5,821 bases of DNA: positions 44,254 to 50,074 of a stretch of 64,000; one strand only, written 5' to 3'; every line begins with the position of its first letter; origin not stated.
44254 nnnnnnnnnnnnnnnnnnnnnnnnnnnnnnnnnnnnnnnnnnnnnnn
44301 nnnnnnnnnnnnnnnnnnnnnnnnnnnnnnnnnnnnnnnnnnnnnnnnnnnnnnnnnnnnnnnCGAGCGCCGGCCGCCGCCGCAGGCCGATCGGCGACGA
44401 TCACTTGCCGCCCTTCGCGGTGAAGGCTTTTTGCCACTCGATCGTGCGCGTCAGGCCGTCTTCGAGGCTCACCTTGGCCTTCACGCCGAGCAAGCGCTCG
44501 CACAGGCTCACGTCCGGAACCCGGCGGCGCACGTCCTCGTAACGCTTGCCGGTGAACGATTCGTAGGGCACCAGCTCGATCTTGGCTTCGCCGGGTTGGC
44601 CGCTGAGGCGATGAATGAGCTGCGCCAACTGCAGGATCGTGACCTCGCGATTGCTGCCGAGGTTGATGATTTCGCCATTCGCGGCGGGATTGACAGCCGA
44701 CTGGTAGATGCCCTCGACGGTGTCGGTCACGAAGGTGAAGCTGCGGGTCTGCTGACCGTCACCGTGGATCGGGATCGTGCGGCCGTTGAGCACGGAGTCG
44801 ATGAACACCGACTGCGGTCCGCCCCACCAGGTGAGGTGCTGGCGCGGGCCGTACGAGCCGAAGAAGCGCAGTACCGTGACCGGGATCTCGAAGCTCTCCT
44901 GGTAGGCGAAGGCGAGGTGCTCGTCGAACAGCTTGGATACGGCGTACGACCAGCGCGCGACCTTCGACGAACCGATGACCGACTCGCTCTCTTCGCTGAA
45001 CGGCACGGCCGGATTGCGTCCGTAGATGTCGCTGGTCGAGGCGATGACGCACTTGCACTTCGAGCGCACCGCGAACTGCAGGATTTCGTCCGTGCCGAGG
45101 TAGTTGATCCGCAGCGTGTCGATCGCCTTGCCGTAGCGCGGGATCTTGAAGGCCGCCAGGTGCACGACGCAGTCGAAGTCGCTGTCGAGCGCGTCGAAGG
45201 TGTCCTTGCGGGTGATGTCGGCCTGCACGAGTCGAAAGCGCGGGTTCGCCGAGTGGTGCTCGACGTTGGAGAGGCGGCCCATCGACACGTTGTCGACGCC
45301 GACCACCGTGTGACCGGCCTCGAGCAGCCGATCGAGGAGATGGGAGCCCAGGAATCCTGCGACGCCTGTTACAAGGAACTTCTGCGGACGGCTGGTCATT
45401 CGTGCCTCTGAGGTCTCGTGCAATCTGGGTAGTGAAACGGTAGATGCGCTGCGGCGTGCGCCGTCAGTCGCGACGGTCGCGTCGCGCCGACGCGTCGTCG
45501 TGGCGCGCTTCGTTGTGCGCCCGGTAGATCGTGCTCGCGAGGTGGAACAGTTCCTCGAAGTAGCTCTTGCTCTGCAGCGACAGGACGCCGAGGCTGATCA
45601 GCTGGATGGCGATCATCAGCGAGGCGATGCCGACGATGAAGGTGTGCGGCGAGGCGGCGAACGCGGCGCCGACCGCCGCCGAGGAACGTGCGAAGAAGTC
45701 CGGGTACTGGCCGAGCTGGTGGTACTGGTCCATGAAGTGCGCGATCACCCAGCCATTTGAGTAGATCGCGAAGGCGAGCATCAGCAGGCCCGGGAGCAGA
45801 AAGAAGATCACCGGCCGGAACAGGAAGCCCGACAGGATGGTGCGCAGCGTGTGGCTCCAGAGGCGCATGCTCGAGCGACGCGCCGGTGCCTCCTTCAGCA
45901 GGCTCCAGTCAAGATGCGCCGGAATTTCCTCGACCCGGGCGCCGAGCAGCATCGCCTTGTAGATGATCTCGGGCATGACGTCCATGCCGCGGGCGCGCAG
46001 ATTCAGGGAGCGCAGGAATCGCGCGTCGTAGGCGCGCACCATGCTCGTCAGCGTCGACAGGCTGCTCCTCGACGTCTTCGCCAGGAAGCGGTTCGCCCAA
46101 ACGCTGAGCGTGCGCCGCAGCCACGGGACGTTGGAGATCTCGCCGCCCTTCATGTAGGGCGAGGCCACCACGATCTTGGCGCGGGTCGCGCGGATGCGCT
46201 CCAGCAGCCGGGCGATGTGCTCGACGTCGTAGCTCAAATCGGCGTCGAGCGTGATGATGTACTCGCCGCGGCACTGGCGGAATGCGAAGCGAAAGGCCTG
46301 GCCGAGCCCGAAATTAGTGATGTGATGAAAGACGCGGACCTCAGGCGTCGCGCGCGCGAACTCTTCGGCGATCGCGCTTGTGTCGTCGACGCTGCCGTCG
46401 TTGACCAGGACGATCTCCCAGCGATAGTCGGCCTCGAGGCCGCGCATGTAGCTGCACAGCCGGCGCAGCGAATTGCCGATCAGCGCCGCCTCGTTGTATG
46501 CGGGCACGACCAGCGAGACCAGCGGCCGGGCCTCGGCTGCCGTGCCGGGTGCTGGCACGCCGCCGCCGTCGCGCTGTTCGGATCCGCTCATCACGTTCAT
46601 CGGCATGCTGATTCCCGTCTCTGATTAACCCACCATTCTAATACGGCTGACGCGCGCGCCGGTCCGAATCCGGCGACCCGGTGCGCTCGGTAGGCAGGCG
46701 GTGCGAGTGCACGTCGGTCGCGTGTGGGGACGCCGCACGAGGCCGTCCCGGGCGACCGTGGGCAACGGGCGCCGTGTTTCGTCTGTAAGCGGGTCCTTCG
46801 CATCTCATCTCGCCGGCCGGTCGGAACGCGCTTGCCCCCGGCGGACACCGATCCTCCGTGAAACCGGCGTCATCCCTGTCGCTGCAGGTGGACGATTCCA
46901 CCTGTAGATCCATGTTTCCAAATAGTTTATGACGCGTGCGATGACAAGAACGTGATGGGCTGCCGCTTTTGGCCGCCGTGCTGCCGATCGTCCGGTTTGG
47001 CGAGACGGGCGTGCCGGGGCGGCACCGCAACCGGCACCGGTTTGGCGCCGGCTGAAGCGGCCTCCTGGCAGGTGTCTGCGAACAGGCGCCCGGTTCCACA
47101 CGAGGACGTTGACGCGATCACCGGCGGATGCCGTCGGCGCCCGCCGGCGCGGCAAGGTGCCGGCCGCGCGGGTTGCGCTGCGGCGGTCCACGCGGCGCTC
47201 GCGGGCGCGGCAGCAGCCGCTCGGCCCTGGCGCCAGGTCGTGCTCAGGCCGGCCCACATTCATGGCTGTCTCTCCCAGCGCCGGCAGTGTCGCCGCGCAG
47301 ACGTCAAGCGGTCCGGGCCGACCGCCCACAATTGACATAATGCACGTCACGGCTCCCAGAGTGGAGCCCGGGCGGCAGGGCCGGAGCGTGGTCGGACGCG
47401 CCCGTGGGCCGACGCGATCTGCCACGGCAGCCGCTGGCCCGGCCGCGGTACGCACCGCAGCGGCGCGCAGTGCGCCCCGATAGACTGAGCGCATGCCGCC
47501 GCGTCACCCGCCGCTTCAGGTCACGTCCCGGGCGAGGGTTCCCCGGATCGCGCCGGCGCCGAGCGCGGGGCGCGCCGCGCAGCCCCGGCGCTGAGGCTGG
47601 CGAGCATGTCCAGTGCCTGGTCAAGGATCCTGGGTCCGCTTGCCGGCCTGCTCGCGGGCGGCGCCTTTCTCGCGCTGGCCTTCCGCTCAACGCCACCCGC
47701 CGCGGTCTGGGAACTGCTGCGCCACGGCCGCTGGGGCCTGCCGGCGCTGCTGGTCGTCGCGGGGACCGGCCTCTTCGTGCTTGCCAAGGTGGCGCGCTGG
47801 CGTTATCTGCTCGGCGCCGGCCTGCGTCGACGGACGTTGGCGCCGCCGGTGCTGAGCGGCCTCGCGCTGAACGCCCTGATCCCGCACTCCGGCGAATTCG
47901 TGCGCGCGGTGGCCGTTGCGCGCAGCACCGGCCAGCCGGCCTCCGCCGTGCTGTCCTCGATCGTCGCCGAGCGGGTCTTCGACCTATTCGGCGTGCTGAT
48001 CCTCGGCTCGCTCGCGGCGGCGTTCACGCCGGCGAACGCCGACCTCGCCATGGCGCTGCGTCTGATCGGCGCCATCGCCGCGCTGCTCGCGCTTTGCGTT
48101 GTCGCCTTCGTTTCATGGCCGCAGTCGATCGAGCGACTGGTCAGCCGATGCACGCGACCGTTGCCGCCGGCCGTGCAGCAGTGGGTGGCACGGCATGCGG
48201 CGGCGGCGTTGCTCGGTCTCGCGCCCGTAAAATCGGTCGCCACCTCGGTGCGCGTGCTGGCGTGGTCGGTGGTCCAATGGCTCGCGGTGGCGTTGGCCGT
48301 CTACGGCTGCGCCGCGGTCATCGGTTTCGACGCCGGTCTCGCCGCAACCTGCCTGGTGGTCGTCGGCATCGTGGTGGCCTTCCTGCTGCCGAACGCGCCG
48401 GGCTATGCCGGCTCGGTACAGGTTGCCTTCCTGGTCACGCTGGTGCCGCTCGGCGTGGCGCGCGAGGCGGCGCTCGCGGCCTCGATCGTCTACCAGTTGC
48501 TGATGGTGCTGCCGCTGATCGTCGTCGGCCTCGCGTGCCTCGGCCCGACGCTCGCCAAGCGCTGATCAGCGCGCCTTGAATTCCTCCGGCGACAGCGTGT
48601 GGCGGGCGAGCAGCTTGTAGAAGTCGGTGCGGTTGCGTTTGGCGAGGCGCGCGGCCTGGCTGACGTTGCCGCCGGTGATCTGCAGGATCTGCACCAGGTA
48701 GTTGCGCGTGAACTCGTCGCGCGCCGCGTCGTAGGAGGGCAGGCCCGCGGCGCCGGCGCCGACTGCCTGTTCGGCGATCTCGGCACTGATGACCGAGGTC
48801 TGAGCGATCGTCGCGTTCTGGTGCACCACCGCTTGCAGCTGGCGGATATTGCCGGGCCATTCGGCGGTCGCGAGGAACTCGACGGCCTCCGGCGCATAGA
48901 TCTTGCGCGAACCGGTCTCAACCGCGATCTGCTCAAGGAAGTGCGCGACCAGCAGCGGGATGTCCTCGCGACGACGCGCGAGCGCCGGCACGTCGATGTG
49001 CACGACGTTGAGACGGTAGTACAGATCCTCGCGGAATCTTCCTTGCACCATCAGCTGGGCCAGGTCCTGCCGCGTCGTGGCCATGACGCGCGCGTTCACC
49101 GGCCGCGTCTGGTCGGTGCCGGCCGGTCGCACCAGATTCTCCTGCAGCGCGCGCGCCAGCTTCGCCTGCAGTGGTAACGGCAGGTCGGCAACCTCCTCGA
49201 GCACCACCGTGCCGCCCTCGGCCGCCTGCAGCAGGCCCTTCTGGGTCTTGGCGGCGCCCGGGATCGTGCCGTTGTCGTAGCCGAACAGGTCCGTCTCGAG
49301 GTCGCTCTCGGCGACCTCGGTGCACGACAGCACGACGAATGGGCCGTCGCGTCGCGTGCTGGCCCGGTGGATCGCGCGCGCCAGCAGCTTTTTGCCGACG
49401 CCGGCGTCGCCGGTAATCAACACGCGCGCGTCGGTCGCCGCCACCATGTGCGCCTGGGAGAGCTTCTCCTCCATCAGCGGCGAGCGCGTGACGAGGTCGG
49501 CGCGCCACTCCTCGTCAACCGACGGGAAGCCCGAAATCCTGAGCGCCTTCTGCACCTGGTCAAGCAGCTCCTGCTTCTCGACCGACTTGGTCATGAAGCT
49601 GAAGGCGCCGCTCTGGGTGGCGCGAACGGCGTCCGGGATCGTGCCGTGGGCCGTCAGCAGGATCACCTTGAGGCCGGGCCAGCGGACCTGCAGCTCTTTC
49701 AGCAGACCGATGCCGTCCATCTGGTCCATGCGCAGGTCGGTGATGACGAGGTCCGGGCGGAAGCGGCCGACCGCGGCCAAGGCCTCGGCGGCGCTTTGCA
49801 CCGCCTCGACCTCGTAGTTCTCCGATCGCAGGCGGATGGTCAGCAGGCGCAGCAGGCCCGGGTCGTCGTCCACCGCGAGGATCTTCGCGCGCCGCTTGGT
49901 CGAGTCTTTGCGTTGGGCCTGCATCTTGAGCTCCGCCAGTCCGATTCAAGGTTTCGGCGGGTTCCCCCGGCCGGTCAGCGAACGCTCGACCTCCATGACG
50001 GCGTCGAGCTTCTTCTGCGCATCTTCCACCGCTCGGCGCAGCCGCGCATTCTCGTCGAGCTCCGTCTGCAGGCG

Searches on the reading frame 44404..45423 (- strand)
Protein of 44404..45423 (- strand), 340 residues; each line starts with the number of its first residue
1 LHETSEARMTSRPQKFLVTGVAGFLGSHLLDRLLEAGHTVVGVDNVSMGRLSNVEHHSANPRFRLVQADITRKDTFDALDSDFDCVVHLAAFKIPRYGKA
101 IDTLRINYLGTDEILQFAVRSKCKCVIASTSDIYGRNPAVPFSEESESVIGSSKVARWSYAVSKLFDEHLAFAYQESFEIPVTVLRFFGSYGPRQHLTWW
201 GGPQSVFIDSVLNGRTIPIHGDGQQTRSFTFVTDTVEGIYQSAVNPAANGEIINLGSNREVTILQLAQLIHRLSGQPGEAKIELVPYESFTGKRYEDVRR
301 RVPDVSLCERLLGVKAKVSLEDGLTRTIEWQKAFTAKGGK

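Call 8: search_protein_families(library=pfam, proteins=[window:44404-45423:-], max_evalue=0.001)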
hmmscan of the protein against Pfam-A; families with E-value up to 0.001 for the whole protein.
window:44404-45423:- (340 aa): 6 families
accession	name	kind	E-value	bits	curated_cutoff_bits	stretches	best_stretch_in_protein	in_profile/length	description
PF16363.11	GDP_Man_Dehyd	-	6.9e-47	160.9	27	1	17-326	1-331/332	GDP-mannose 4,6 dehydratase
PF01370.27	Epimerase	-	5e-44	151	20.9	1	17-256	2-240/240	NAD dependent epimerase/dehydratase family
PF07993.18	NAD_binding_4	-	5.9e-12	45.7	20.1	1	18-186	1-203/258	Male sterility protein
PF01073.25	3Beta_HSD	-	1.4e-11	44.4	22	1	17-198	1-189/280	3-beta hydroxysteroid dehydrogenase/isomerase family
PF02719.21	Polysacc_synt_2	-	9.6e-09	35.3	20.2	1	17-132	2-129/293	Polysaccharide biosynthesis protein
PF04321.23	RmlD_sub_bind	-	2.1e-05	24.2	27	1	15-147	2-118/287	RmlD substrate binding domain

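Call 59: search_protein_families(library=ncbifam, proteins=[window:44404-45423:-], max_evalue=0.00001)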
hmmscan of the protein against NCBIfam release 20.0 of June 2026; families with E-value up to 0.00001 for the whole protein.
window:44404-45423:- (340 aa): 26 families (the best 25 are shown)
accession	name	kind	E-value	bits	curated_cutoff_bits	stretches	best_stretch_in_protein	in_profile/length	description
TIGR04180.1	EDH_00030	hypoth_equivalog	1.6e-41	142.3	475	1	17-317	2-295/297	NAD-dependent 4,6-dehydratase LegB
TIGR01181.1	dTDP_gluc_dehyt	equivalog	2.6e-35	122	365.1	1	15-332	1-312/321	dTDP-glucose 4,6-dehydratase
NF005998.1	PRK08125.1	equivalog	1e-34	119.9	777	1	6-330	308-648/649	bifunctional UDP-4-amino-4-deoxy-L-arabinose formyltransferase/UDP-glucuronic acid oxidase ArnA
NF008872.0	PRK11908.1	equivalog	3.5e-34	118.4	294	1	14-332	2-336/349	bifunctional UDP-4-keto-pentose/UDP-xylose synthase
TIGR01179.1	galE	equivalog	7.8e-26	90.7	262.3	1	16-334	2-328/332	UDP-glucose 4-epimerase GalE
NF011728.1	PRK15181.1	equivalog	7.5e-24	84.4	760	1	7-331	9-337/348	Vi polysaccharide biosynthesis UDP-N-acetylglucosaminuronic acid C-4 epimerase TviC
NF007490.0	PRK10084.1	subfamily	2e-20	73.1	649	1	15-332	2-335/361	dTDP-glucose 4,6-dehydratase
TIGR02197.1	heptose_epim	equivalog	1.1e-19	70.8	274.6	1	17-330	2-312/316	ADP-glyceromanno-heptose 6-epimerase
NF007582.0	PRK10217.1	equivalog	2.2e-19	69.8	698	1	14-333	2-333/355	dTDP-glucose 4,6-dehydratase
NF007956.0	PRK10675.1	subfamily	3.2e-15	56.1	394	1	15-332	2-330/338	UDP-glucose 4-epimerase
NF041015.1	UDPsulfquin_syn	equivalog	6.4e-12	45.1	575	0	152-283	174-318/384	UDP-sulfoquinovose synthase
TIGR02622.1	CDP_4_6_dhtase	equivalog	7.7e-12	45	278.45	1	14-178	5-172/352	CDP-glucose 4,6-dehydratase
NF043036.1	ErythonDh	equivalog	1.5e-11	44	325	1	15-137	2-132/321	D-erythronate dehydrogenase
NF047922.1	GDPFucSynFcl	equivalog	2.2e-10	40.5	500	1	125-330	100-300/308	GDP-L-fucose synthase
NF042423.1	oxyalk_red_Shew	equivalog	2.6e-10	39.9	580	1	9-194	4-178/331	2-alkyl-3-oxoalkanoate reductase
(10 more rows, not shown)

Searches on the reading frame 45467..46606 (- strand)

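Call 8: search_protein_families(library=pfam, proteins=[window:45467-46606:-], max_evalue=0.001)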
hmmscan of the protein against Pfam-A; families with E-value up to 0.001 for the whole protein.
window:45467-46606:- (380 aa): 3 families
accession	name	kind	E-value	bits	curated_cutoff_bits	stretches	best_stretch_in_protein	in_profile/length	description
PF00535.33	Glycos_transf_2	-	1e-34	120.3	23.3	1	31-182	1-148/168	Glycosyl transferase family 2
PF13641.12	Glyco_tranf_2_3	-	1.5e-06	28.8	27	1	30-197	3-170/230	Glycosyltransferase like family 2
PF10111.15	Glyco_tranf_2_2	-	8.9e-05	22.5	27.3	1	32-138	2-108/276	Glycosyltransferase like family 2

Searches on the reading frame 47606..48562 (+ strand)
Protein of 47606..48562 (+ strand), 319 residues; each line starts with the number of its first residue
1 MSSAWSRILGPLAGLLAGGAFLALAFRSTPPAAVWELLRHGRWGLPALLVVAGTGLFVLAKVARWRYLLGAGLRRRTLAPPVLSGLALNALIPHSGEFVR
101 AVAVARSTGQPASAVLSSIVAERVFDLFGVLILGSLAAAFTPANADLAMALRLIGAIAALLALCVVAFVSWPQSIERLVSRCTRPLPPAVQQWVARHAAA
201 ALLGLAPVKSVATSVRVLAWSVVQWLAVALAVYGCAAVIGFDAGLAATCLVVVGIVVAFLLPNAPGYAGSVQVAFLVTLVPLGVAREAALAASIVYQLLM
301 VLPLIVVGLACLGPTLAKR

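Call 59: search_protein_families(library=ncbifam, proteins=[window:47606-48562:+], max_evalue=0.00001)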
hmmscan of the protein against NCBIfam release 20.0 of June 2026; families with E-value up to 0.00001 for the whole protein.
window:47606-48562:+ (319 aa): 1 family
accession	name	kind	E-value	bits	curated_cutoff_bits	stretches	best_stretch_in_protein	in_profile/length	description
TIGR00374.1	TIGR00374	subfamily_domain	2.1e-12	47.1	43.2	1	21-302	7-300/323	flippase-like domain-containing protein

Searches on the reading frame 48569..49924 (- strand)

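Call 59: search_protein_families(library=ncbifam, proteins=[window:48569-49924:-], max_evalue=0.00001)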
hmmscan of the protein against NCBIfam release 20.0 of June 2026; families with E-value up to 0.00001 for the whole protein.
window:48569-49924:- (452 aa): 95 families (the best 25 are shown)
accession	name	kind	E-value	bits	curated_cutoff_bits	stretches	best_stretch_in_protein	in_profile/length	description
NF011695.0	PRK15115.1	equivalog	5.5e-155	516.5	763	1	10-450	4-444/445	two-component system response regulator GlrR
TIGR01818.1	ntrC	equivalog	8.4e-95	318.2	558.6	1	15-387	1-380/463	nitrogen regulation protein NR(I)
NF007689.0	PRK10365.1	equivalog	7.8e-90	301.7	760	1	10-429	3-429/441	sigma-54-dependent response regulator transcription factor ZraR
NF051870.1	NAssimRespRegNtrX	equivalog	4.2e-89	299.5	600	1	13-434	2-442/452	nitrogen assimilation response regulator NtrX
TIGR02915.1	PEP_resp_reg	equivalog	3.7e-88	296.3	502.6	1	15-444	1-444/445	PEP-CTERM-box response regulator transcription factor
NF008469.0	PRK11361.1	equivalog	1e-87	294.8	714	1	12-390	4-392/461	acetoacetate metabolism transcriptional regulator AtoC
NF041552.1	TF_PrdR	equivalog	1.8e-74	251.1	795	1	142-437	267-571/577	sigma-54 dependent transcriptional regulator PrdR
NF008176.1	PRK10923.1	equivalog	2.6e-73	247.2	620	1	12-374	3-371/469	nitrogen regulation protein NR(I)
NF038308.1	RNA_repair_RtcR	equivalog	2e-72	244.7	650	1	142-398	180-446/530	RNA repair transcriptional activator RtcR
NF003451.0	PRK05022.1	equivalog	2e-70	238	476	1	115-441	163-507/512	nitric oxide reductase transcriptional regulator NorR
TIGR01817.1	nifA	equivalog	9.7e-70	235.8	528.85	1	97-382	153-436/534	nif-specific transcriptional activator NifA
NF049963.1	RespRegFlgRCampy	domain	1.3e-68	231.8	750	1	15-382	3-375/429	fla regulon two-component system response regulator FlgR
NF041946.1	LuxO_transreg_Vib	equivalog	3.3e-68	230.6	800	1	30-383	14-375/463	quorum-sensing sigma-54 dependent transcriptional regulator LuxO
NF050807.1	TransRegFlbDCaul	equivalog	1.5e-64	218.5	750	1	39-390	27-367/454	sigma-54-dependent transcriptional regulator FlbD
TIGR02329.1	propionate_PrpR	equivalog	8e-61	206.2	499.2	1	71-373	151-449/526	propionate catabolism operon regulatory protein PrpR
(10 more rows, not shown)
